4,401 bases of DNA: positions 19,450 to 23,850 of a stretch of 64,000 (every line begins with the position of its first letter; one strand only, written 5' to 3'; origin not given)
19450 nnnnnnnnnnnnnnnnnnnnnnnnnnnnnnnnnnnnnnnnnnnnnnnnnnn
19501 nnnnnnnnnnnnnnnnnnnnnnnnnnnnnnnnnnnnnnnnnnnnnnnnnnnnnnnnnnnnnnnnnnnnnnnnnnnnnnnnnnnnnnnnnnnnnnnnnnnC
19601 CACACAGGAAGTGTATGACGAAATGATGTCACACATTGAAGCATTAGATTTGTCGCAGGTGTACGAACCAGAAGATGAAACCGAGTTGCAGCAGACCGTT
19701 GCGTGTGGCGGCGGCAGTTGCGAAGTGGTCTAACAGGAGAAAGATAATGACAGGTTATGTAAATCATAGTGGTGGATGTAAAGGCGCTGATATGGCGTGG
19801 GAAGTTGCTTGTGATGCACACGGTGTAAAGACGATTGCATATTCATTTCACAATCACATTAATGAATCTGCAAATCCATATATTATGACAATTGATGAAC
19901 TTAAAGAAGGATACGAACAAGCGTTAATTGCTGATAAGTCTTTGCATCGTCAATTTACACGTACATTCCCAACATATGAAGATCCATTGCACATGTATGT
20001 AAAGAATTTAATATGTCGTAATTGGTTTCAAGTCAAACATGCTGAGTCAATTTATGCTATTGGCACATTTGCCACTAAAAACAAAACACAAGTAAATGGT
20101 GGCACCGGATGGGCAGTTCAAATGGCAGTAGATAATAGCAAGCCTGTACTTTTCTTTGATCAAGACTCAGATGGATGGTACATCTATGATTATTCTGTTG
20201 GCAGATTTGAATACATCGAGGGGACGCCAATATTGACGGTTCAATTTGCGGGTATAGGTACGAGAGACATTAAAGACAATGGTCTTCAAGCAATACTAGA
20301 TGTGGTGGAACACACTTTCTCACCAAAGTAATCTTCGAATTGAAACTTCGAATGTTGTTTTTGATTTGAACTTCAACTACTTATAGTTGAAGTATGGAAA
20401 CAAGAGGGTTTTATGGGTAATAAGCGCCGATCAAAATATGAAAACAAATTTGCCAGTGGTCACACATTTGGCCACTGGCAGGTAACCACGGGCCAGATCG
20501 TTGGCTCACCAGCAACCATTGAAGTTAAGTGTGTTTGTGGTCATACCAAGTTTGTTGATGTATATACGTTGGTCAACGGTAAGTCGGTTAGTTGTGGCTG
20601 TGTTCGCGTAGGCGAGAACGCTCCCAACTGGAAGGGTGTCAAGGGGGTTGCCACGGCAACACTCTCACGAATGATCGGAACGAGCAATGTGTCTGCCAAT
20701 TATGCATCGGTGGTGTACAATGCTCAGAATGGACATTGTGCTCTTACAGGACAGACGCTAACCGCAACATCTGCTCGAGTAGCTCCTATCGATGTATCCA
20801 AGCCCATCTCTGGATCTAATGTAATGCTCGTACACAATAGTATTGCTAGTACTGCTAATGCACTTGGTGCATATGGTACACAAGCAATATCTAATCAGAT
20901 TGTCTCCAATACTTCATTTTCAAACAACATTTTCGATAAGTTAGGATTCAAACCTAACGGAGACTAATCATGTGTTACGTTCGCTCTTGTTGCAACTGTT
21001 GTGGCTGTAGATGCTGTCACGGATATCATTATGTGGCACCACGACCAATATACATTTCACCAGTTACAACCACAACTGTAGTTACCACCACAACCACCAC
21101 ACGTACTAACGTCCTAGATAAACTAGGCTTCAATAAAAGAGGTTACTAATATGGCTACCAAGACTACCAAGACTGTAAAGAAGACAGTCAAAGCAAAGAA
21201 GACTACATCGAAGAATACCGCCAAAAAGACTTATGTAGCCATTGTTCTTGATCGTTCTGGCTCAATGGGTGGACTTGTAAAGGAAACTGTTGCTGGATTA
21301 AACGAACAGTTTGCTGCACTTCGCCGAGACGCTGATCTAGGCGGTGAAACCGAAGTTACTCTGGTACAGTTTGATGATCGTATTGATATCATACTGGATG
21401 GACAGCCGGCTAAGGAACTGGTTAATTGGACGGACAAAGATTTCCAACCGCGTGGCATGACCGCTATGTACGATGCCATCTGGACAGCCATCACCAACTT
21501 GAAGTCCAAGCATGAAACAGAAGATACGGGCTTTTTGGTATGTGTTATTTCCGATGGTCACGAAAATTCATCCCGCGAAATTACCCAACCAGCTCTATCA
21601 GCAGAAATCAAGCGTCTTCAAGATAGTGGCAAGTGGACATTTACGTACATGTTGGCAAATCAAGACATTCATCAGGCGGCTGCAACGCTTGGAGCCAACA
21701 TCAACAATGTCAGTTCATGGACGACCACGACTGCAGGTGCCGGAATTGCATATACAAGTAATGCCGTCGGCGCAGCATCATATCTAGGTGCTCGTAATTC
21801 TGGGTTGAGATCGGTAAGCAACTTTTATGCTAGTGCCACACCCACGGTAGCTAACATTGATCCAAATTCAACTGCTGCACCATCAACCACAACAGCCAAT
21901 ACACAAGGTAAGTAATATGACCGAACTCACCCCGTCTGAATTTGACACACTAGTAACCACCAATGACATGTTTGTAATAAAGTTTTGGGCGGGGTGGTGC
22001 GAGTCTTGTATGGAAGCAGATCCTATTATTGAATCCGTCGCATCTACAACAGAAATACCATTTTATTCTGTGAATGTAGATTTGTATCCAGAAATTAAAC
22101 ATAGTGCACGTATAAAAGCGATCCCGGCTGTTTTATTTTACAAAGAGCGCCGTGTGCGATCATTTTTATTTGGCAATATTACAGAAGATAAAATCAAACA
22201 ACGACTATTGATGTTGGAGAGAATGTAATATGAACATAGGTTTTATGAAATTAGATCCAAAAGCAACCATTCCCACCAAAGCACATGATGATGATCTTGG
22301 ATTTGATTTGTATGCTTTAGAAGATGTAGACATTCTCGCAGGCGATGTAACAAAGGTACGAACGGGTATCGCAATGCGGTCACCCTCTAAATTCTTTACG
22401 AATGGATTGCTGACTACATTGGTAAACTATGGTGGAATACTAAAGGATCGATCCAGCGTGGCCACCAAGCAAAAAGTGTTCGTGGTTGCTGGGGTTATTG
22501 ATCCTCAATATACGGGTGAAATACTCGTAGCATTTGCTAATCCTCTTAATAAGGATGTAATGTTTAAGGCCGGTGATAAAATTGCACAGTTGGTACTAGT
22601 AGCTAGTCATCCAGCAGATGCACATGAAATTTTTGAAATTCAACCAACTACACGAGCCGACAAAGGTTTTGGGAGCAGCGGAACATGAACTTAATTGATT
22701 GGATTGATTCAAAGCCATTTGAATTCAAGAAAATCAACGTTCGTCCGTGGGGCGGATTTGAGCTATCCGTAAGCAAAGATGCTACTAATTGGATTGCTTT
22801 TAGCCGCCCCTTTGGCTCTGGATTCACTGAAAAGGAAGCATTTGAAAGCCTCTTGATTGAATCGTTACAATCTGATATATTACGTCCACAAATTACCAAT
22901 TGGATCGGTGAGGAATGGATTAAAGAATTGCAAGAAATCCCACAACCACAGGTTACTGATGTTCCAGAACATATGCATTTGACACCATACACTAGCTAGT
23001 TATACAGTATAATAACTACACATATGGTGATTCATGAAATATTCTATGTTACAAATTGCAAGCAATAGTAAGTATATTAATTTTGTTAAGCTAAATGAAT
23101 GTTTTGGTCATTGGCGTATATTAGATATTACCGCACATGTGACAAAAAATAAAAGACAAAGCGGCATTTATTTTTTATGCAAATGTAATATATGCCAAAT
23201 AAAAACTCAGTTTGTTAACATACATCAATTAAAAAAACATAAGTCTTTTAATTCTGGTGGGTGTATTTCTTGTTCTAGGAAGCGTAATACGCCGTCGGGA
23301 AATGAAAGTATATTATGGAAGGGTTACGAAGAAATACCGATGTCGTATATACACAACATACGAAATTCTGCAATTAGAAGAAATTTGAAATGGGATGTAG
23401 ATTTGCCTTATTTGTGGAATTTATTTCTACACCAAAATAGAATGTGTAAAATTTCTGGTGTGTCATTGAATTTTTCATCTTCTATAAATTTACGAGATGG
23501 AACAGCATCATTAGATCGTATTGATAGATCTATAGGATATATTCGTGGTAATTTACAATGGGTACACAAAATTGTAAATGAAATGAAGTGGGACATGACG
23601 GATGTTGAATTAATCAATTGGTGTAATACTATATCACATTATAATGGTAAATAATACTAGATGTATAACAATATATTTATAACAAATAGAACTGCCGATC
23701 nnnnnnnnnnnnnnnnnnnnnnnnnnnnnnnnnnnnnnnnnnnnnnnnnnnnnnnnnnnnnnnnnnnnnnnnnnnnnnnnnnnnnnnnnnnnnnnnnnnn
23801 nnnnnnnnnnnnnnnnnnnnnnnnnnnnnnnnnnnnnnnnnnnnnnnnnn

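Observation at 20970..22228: Cys-rich/Thr-rich mini-protein + Lys-tailed vWA protein + thioredoxin operon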

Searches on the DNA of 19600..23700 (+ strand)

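Call 4: search_dna_similar(query=window:19600-23700:+, collection=phages, mode=near)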
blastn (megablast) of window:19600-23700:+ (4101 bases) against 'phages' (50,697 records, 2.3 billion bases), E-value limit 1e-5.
No match.
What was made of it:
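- Tried and rejected: Megablast of 19600-23700 against 50,697 phage records gave no match (call 4).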

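Call 39: search_rna_families(source=window, start=20300, end=22300, threshold=evalue, max_evalue=1)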
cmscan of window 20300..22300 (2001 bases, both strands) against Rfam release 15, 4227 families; matches with E-value up to 1: 0.
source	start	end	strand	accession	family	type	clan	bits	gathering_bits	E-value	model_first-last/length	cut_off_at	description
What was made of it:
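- No Rfam family matches the region (call 39).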

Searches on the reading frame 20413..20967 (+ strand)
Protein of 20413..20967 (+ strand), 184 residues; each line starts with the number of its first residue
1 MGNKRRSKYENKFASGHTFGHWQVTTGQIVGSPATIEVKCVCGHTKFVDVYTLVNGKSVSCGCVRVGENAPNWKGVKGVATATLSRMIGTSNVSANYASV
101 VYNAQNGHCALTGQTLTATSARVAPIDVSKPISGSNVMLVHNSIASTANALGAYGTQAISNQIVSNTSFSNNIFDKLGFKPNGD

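Call 3: search_protein_families(library=pfam, proteins=[window:20413-20967:+], max_evalue=0.1)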
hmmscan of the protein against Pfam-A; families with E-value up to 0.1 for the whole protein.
window:20413-20967:+ (184 aa): 0 families

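Call 5: search_protein_families(library=phrogs, proteins=[window:20413-20967:+], max_evalue=0.01)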
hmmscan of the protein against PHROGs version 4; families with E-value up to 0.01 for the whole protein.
window:20413-20967:+ (184 aa): 2 families
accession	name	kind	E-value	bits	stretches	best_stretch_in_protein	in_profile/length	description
phrog_374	-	DNA, RNA and nucleotide metabolism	1e-06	28.8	1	15-72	9-63/617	HNH endonuclease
phrog_27240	-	unknown function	0.0019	19.6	1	14-72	7-64/132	-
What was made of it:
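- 20413..20967 (+): HNH-derived protein (184 aa): N-terminal CxC...CxC zinc-finger-like module, degenerate HNH core, flexible C-terminal tail. First gene of the cassette. It matches phrog_374 (HNH endonuclease) over residues 15-72 (call 5).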

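Call 45: find_homologous_proteins(query=window:20413-20967:+, max_evalue=0.001)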
Query window:20413-20967:+ (184 aa): 7 proteins with E <= 0.001 among 91 candidates.
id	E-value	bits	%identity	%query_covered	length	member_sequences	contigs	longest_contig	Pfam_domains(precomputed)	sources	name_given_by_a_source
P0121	2.1e-116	404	100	100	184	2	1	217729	-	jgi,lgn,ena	-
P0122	5.6e-101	354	86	100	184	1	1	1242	-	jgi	jgi:hypothetical protein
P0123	7.1e-50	187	54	99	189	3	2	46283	-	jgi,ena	-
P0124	1.1e-49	187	55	97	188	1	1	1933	-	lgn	-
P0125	2.7e-48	182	48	98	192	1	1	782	-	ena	-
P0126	1.6e-41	160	46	96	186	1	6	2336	-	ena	-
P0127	3.4e-37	146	45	97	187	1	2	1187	-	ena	-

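Call 70: predict_structure(alignment_id=A6)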
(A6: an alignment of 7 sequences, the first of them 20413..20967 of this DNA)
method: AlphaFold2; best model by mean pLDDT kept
length: 184 residues; sequences in the alignment: 7
mean_pLDDT: 68.1   pTM: 0.43
mean pLDDT of the five models: 68.1, 67.1, 55.5, 50.1, 47.0
residues with pLDDT >= 90: 0; 70-90: 103; 50-70: 55; < 50: 26
segments of 3 or more residues with pLDDT < 50: 1-3, 64-83, 182-184
pLDDT, mean of each block of 10 residues (from residue 1): 58 79 82 81 80 69 43 38 51 68 72 72 84 80 83 79 57 59 44
secondary structure, 60 per line:
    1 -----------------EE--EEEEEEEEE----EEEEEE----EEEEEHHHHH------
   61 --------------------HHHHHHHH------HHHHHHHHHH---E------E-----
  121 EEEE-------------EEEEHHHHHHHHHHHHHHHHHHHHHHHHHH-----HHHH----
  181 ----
elements in order: E22-30 E35-40 E45-49 H50-54 H81-88 H95-104 E121-124 E138-141 H142-167 H173-176
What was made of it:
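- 20926..20949 (+): Tail motif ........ of the HNH-like protein (residues 172-179). AF2 gives pLDDT 44-59 for residues 161-184 with a one-turn helix at 173-176, so the tail is flexible (call 70).
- The tail of the HNH-like protein is predicted flexible (call 70).
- Tried and rejected: The HNH-like protein was folded alone instead (call 70).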

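Call 86: fold_search(model_id=the predicted structure, library=pdb)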
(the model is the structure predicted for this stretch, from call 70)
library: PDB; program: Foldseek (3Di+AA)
matches with E <= 10: 292; with E <= 0.001: 0
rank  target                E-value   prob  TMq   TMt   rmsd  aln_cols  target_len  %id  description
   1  9j1z_A                1.7e-02  0.98  0.30  0.38   6.6        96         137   14  Crystal structure of Nme1Cas9 HNH domain bound to anti-CRISPR AcrIIC1Nme1ST (released 2026-03-04)
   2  8f43                  3.3e-02  1.00  0.30  0.48   2.3        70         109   17  HNH Nuclease Domain from G. stearothermophilus Cas9, K597A mutant (released 2022-12-21)
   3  7el1_A                3.5e-02  0.92  0.30  0.06   7.3       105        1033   19  Structure of a protein from bacteria (released 2021-07-28)
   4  9k32_A                6.6e-02  0.97  0.28  0.08  13.8       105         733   11  Cryo-EM structure of the NbaCas9-guide RNA-target DNA complex (released 2026-02-04)
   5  4l0k_A                6.6e-02  0.87  0.28  0.25   7.3        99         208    9  Crystal structure of a type II restriction endonuclease (released 2014-05-14)
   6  8zcz_A                7.5e-02  0.90  0.29  0.08  11.3       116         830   16  Cryo-EM structure of eSaCas9_NNG-guide RNA-target DNA complex in an interrogation state (released 2025-11-05)
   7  9mb6_A                9.7e-02  0.99  0.29  0.06   2.0        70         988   17  Cryo-EM structure of wild-type SaCas9-guide RNA-mismatched target DNA complex (released 2026-03-18)
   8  5axw_A                1.0e-01  0.85  0.26  0.05   6.9        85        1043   22  Crystal structure of Staphylococcus aureus Cas9 in complex with sgRNA and target DNA (TTGGGT PAM) (released 2015-09-02)
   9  9j2g_A                1.2e-01  0.97  0.23  0.30   2.3        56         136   20  Crystal structure of Nme1Cas9 HNH domain bound to anti-CRISPR AcrIIC1Vei (released 2026-03-04)
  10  5vgb_A                1.2e-01  0.95  0.28  0.36   3.6        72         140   17  Crystal structure of NmeCas9 HNH domain bound to anti-CRISPR AcrIIC1 (released 2017-08-30)
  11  4l0k_B                1.3e-01  0.96  0.29  0.27   2.6        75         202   11  Crystal structure of a type II restriction endonuclease (released 2014-05-14)
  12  9hmo                  1.5e-01  0.85  0.27  0.40   6.1        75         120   13  X-ray structure of the C-terminal domain (residues 366-485) of S. pombe threonylcarbamoyladenosine dehydratase (released 2025-12-24)
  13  9j1y_A                1.5e-01  0.84  0.31  0.38   5.2        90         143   14  Crystal structure of Nme1Cas9 HNH domain bound to anti-CRISPR AcrIIC1Boe. (released 2026-03-04)
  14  3ldy_A                1.5e-01  0.23  0.19  0.24  16.5       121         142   14  An extraordinary mechanism of DNA perturbation exhibited by the rare-cutting HNH restriction endonuclease PacI (released 2010-04-21)
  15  8if0_X                1.9e-01  0.77  0.28  0.33   5.7        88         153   15  NmeHNH-AcrIIC1 complex (released 2024-04-24)
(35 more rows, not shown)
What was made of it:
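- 20413..20967 (+): The best Foldseek hits of the AF2 model are HNH domains, though weak, with E from 0.017 (call 86).
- On HNH (beta-beta-alpha-metal) endonuclease: Foldseek's best hits are Cas9, Gme and T4 EndoVII HNH domains, with probability up to 1.0 over about 70 residues but weak E-values from 0.017 (call 86).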

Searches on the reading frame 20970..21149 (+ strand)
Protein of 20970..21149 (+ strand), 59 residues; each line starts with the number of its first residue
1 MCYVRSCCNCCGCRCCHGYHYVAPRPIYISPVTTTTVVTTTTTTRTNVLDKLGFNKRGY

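Call 3: search_protein_families(library=pfam, proteins=[window:20970-21149:+], max_evalue=0.1)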
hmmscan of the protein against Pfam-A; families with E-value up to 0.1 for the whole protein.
window:20970-21149:+ (59 aa): 0 families

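Call 5: search_protein_families(library=phrogs, proteins=[window:20970-21149:+], max_evalue=0.01)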
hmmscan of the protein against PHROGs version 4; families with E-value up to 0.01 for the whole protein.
window:20970-21149:+ (59 aa): 0 families
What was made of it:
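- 20970..21149 (+): Microprotein gene (59 aa): Cys/His-rich head, Thr/Val-rich middle, docking-type tail. Second gene of the cassette. There are no Pfam or PHROG hits (calls 3, 5).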

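Call 12: find_homologous_proteins(query=window:20970-21146:+, max_evalue=10)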
Query seq(59 aa): 3 candidates shared short words with the query, none scored E <= 10.
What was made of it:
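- On Metallothionein: No homologue was found in 5.8 bn proteins (call 12).
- Tried and rejected: The word-indexed search of the mini-protein against 5.8 bn proteins gave nothing (call 12), so relatives had to be reached through the vWA gene.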

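Call 13: search_dna_similar(query=window:20970-21146:+, collection=phages, mode=protein, max_evalue=10, max_rows=20)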
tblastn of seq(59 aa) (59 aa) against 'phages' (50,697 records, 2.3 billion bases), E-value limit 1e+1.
No match.
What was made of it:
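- Tried and rejected: tblastn of the mini-protein against phages gave no match (call 13).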

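Call 77: search_protein_representatives(protein=window:20970-21149:+)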
Query: 59 residues. Proteins with E-value up to 0.001 (for the whole library): 3; up to 1e-10: 0; up to 1e-30: 0. The best 3 are listed.
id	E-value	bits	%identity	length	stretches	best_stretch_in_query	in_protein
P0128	1.0e-07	47.7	-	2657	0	-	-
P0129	4.9e-05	39.3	55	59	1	2-57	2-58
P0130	1.6e-04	37.7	39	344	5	5-47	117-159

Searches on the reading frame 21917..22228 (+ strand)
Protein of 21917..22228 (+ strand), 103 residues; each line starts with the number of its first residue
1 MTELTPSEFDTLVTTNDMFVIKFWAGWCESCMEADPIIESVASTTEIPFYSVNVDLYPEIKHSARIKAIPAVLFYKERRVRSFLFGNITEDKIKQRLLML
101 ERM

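Call 3: search_protein_families(library=pfam, proteins=[window:21917-22228:+], max_evalue=0.1)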
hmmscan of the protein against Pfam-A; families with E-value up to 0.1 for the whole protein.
window:21917-22228:+ (103 aa): 6 families
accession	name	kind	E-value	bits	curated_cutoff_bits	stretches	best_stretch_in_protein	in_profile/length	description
PF00085.26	Thioredoxin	-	6.7e-16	58.6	23.5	1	3-96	4-100/103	Thioredoxin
PF13728.12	TraF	-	0.0037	17.6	23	1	18-98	131-224/224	F plasmid transfer operon protein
PF13905.12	Thioredoxin_8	-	0.008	16.9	27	0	17-44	2-29/94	Thioredoxin-like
PF14595.12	Thioredoxin_9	-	0.018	15.4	25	1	24-85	49-114/129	Thioredoxin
PF02966.22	DIM1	-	0.022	15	27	1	14-93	18-99/133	Mitosis protein DIM1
PF13192.12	Thioredoxin_3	-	0.031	14.7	24.8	1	28-73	10-54/76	Thioredoxin domain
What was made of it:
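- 21917..22228 (+): Thioredoxin (103 aa, WCESC). A neighbour, not part of the conserved cassette. PF00085 scores 58.6 bits (call 3).
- Checked: That protein stops at 21915, and one base later (21917) starts a thioredoxin: PF00085 at 58.6 bits, with active site WCESC (call 3).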

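Call 5: search_protein_families(library=phrogs, proteins=[window:21917-22228:+], max_evalue=0.01)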
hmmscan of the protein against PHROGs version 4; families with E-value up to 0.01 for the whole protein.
window:21917-22228:+ (103 aa): 1 family
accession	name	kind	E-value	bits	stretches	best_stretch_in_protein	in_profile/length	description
phrog_22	-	DNA, RNA and nucleotide metabolism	0.00044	21.4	1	10-94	63-141/162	thioredoxin domain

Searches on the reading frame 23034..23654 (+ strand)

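Call 3: search_protein_families(library=pfam, proteins=[window:23034-23654:+], max_evalue=0.1)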
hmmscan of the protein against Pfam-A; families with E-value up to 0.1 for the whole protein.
window:23034-23654:+ (206 aa): 0 families

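Call 5: search_protein_families(library=phrogs, proteins=[window:23034-23654:+], max_evalue=0.01)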
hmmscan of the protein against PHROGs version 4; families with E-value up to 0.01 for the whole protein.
window:23034-23654:+ (206 aa): 7 families
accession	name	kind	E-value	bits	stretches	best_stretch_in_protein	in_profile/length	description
phrog_3322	-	DNA, RNA and nucleotide metabolism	2.5e-18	67.5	1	104-200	54-148/162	endonuclease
phrog_1035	-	DNA, RNA and nucleotide metabolism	3.4e-16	60.9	1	39-204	54-229/271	endonuclease VII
phrog_1400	-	moron, auxiliary metabolic gene and host takeover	1.3e-11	45.8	1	107-200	14-101/251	Srd anti-sigma factor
phrog_3118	-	DNA, RNA and nucleotide metabolism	1.1e-09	39.2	1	107-189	19-100/287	HNH endonuclease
phrog_4592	-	moron, auxiliary metabolic gene and host takeover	0.00094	20.1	1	111-185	69-134/170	decoy of host sigma70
phrog_3377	-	DNA, RNA and nucleotide metabolism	0.0055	17.6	1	156-186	64-94/196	HNH endonuclease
phrog_8790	-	DNA, RNA and nucleotide metabolism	0.0062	17.5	0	146-182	63-99/241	restriction endonuclease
